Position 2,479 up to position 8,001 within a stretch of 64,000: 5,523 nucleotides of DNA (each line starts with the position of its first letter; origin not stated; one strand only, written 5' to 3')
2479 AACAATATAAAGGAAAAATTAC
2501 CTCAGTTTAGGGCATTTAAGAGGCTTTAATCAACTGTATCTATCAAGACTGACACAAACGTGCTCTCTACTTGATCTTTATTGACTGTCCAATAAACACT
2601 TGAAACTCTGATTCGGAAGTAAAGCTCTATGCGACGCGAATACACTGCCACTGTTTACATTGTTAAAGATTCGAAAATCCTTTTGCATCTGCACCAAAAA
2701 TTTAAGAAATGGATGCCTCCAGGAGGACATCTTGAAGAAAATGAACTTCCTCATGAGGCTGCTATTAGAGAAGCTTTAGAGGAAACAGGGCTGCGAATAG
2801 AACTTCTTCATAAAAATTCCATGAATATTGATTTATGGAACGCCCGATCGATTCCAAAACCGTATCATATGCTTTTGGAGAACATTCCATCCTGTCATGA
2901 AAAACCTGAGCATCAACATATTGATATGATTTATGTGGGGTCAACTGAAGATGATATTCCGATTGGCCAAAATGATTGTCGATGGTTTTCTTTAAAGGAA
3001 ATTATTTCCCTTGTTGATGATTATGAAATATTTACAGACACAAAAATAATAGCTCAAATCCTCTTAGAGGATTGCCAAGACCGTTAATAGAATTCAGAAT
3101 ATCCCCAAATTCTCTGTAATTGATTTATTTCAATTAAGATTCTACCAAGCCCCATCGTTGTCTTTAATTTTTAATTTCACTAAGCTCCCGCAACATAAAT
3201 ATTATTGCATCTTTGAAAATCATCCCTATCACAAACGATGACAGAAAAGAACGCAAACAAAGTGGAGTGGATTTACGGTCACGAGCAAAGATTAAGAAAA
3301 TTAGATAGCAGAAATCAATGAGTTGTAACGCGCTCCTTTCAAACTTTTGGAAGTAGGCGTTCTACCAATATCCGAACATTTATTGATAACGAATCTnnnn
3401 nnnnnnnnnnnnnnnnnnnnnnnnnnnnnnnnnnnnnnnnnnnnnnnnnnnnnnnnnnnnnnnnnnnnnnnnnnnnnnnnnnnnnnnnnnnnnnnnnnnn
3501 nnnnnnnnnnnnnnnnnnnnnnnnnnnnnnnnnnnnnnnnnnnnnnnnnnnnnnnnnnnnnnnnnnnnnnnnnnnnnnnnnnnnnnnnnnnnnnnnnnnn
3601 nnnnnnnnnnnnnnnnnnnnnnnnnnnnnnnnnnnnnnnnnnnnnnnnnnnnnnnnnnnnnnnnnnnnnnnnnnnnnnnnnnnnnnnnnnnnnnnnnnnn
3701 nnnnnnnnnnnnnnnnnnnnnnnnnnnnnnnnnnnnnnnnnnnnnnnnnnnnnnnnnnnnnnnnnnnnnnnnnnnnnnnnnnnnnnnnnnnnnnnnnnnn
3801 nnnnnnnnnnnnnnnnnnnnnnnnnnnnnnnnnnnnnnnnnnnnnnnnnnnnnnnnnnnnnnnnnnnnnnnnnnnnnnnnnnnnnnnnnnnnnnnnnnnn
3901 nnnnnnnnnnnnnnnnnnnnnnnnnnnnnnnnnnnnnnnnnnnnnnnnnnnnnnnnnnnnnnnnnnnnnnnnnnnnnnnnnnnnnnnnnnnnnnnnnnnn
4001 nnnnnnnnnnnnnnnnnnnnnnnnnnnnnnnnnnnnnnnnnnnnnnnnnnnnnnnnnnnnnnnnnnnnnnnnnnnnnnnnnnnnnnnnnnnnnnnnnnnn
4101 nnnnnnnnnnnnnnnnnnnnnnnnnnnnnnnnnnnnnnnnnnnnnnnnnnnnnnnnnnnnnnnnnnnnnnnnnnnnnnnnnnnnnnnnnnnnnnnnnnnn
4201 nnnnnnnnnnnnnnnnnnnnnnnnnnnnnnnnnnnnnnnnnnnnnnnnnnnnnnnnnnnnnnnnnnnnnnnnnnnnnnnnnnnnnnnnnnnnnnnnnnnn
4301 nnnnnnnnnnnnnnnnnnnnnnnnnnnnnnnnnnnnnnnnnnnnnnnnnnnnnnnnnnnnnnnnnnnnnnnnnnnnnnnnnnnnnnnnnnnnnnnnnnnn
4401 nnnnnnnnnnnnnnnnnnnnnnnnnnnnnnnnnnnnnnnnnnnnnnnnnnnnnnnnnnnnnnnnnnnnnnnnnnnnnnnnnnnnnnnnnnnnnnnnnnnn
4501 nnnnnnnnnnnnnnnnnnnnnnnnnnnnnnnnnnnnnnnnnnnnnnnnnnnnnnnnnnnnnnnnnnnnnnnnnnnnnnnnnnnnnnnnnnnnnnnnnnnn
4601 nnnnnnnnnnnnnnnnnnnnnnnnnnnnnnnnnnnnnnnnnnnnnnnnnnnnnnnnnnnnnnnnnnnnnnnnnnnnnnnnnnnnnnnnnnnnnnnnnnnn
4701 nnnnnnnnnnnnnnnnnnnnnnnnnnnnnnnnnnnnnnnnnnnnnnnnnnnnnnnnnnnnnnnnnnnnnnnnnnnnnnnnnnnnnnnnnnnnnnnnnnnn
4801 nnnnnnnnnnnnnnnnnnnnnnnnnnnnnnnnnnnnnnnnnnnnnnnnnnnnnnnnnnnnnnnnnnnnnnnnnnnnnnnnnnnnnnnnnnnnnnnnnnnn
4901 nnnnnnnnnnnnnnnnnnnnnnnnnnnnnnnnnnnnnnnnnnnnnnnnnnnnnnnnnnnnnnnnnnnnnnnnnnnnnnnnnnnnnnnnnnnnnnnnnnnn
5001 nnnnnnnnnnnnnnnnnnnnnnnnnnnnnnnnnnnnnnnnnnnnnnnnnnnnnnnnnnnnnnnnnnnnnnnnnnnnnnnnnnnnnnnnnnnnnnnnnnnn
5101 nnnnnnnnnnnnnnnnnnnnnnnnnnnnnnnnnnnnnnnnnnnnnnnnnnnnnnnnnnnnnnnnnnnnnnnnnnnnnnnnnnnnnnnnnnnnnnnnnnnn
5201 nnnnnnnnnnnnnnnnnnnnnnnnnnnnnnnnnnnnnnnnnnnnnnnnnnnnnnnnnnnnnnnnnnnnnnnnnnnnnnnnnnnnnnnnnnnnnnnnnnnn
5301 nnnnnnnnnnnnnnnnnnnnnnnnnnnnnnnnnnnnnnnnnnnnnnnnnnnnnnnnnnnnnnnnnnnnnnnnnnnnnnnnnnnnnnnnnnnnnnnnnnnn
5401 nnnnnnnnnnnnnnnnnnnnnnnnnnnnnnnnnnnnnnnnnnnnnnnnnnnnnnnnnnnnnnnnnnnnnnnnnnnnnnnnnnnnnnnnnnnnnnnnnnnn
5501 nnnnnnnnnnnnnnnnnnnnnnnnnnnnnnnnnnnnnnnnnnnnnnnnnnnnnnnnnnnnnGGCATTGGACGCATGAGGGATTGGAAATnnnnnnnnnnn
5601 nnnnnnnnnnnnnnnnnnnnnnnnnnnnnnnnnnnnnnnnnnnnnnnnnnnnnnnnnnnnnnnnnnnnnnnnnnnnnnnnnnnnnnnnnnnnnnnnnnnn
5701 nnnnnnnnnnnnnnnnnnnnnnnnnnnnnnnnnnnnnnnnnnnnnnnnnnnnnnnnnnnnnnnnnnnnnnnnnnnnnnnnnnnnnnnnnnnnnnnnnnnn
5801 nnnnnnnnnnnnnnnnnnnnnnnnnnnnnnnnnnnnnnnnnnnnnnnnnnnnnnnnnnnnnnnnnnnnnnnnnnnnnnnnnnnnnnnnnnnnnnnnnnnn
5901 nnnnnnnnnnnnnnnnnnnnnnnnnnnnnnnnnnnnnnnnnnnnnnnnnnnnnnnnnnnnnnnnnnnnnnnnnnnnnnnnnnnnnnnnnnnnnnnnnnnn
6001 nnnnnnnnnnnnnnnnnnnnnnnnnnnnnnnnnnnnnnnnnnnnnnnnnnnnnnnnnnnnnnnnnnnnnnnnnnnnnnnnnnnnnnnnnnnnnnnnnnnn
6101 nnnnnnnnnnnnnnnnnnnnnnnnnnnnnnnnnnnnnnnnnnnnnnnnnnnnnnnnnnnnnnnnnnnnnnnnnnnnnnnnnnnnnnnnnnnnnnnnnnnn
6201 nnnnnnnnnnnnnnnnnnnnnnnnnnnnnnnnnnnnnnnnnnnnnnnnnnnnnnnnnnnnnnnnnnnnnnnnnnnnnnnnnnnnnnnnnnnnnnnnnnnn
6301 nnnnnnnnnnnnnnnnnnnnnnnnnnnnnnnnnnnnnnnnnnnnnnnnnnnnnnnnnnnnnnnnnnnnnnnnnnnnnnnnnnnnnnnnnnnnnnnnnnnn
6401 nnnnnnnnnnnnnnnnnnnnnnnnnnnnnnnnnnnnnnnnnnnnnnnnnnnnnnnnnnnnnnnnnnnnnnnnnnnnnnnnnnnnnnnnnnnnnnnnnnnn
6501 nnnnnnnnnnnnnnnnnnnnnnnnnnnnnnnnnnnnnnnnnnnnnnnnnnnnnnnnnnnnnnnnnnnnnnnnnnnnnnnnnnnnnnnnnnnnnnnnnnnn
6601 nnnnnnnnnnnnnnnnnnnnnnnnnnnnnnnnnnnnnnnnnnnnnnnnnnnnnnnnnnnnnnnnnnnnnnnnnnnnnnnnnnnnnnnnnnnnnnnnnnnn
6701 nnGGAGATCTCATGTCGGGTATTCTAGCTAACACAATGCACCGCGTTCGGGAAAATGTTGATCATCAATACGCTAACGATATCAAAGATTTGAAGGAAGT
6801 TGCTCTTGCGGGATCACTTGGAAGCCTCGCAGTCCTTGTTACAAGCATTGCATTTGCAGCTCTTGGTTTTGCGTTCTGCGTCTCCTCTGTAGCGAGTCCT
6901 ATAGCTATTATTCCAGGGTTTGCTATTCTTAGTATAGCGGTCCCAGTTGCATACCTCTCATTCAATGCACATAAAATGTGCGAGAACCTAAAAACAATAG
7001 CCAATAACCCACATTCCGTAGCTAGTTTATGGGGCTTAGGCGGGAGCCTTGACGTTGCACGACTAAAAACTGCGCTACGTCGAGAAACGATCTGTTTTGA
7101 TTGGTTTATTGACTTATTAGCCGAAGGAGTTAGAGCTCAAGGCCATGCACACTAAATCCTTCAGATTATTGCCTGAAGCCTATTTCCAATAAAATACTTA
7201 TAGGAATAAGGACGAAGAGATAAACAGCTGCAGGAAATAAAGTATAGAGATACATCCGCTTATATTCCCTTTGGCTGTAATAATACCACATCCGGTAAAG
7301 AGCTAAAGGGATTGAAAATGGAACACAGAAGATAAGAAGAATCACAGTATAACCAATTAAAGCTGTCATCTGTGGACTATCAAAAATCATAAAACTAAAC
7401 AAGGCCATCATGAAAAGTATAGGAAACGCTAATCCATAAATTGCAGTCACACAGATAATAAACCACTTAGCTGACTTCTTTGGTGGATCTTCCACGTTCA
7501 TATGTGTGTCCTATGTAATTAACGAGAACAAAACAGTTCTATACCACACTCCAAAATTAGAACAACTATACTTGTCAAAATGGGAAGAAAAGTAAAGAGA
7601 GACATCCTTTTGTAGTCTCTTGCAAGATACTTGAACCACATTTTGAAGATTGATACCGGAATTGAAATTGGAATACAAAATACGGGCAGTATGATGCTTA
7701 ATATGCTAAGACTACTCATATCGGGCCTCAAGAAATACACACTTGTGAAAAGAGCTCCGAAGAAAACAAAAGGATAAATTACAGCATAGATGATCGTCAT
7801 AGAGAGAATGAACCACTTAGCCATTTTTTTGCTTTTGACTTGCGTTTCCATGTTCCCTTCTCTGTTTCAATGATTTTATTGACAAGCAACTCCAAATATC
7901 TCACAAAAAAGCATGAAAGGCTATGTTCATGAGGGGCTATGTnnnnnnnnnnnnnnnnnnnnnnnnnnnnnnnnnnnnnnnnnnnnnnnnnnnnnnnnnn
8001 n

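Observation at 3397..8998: Candidate envelope-glycan modification cluster: pyruvyl transferase, two secreted beta-propeller enzymes, GT9 heptosyltransferase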

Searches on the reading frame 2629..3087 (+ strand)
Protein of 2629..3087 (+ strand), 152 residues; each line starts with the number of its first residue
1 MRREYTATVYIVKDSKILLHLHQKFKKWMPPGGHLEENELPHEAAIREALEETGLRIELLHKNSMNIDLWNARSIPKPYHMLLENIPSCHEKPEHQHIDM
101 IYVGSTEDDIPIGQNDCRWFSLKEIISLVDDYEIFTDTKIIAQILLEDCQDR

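Call 3: search_protein_families(library=pfam, proteins=[window:2629-3087:+], max_evalue=0.1)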
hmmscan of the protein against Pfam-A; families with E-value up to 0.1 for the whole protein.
window:2629-3087:+ (152 aa): 1 family
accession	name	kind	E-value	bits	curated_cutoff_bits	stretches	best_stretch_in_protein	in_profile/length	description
PF00293.34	NUDIX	-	2.2e-14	54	21.1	1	6-128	5-119/134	NUDIX domain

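Call 4: search_protein_families(library=ncbifam, proteins=[window:2629-3087:+], max_evalue=0.1)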
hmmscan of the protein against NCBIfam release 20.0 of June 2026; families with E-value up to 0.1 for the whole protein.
window:2629-3087:+ (152 aa): 17 families
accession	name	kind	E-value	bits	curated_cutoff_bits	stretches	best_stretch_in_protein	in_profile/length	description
NF041652.1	Nud_hyd_Dein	equivalog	2.3e-08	34.4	200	1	22-61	39-78/152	Nudix hydrolase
TIGR02705.1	nudix_YtkD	equivalog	9.1e-06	25.3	154.4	1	15-61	35-80/156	RNA deprotection pyrophosphohydrolase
NF008044.0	PRK10776.1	equivalog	4.4e-05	23.4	148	1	26-60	31-65/130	8-oxo-dGTP diphosphatase MutT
NF001938.0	PRK00714.1-5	equivalog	4.9e-05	22.7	116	1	20-63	39-83/172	RNA pyrophosphohydrolase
NF006961.0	PRK09438.1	equivalog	0.00017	21.1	103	1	14-61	19-67/151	dihydroneopterin triphosphate diphosphatase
NF001937.0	PRK00714.1-4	equivalog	0.00034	20.3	139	1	8-61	13-66/161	RNA pyrophosphohydrolase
NF003785.0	PRK05379.1-1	equivalog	0.001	18.4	418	1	17-57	216-259/347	bifunctional nicotinamide-nucleotide adenylyltransferase/Nudix hydroxylase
NF006530.0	PRK08999.1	equivalog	0.0016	17.5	245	1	26-59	33-66/315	Nudix family hydrolase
TIGR00052.1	TIGR00052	subfamily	0.0044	16.6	79.55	1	33-61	87-115/188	nudix-type nucleoside diphosphatase, YffH/AdpP family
TIGR00586.1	mutt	equivalog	0.012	15.6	97.9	1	26-57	32-63/129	8-oxo-dGTP diphosphatase MutT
NF001934.0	PRK00714.1-1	equivalog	0.013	15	241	1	11-59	16-64/176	RNA pyrophosphohydrolase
NF052459.1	OxoGTPPhMutT1Mycb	equivalog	0.033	13.3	475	1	22-59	25-62/292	8-oxo-(d)GTP phosphatase MutT1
NF001935.0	PRK00714.1-2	equivalog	0.045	13.2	259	1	24-59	29-64/183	RNA pyrophosphohydrolase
NF001936.0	PRK00714.1-3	equivalog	0.057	13.3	118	1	16-61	24-71/155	RNA pyrophosphohydrolase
NF040641.1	bifunc_ST_SDO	equivalog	0.064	12.1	625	1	99-136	303-340/423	bifunctional sulfur transferase/dioxygenase Blh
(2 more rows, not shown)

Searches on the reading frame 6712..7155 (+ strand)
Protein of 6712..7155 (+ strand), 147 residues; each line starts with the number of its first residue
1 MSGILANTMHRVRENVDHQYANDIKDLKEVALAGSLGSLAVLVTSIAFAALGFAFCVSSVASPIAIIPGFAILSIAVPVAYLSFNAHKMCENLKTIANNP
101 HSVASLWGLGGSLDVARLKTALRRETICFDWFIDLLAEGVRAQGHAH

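Call 3: search_protein_families(library=pfam, proteins=[window:6712-7155:+], max_evalue=0.1)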
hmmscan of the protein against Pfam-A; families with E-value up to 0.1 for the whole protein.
window:6712-7155:+ (147 aa): 1 family
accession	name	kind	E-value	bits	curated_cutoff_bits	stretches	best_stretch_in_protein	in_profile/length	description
PF20990.2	DUF2207_C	-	0.061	13.4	33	1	7-83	109-185/247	Predicted membrane protein (DUF2207) C-terminal domain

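Call 4: search_protein_families(library=ncbifam, proteins=[window:6712-7155:+], max_evalue=0.1)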
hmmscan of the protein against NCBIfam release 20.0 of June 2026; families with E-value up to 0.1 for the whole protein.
window:6712-7155:+ (147 aa): 0 families

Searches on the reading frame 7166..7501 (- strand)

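Call 3: search_protein_families(library=pfam, proteins=[window:7166-7501:-], max_evalue=0.1)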
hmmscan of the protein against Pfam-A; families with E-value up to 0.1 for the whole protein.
window:7166-7501:- (111 aa): 1 family
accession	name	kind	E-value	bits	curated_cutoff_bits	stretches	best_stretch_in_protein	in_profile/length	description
PF17555.7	TssN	-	0.046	13.6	30.3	1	11-88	94-173/274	Type VI secretion system, TssN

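Call 4: search_protein_families(library=ncbifam, proteins=[window:7166-7501:-], max_evalue=0.1)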
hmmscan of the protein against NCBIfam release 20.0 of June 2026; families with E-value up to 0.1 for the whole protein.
window:7166-7501:- (111 aa): 0 families

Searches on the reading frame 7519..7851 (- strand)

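Call 3: search_protein_families(library=pfam, proteins=[window:7519-7851:-], max_evalue=0.1)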
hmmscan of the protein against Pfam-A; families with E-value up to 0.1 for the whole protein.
window:7519-7851:- (110 aa): 1 family
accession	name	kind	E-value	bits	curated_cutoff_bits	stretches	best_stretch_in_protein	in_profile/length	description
PF17555.7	TssN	-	0.074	12.9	30.3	1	5-84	87-169/274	Type VI secretion system, TssN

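Call 4: search_protein_families(library=ncbifam, proteins=[window:7519-7851:-], max_evalue=0.1)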
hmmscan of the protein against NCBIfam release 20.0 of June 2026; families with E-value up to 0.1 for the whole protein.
window:7519-7851:- (110 aa): 0 families
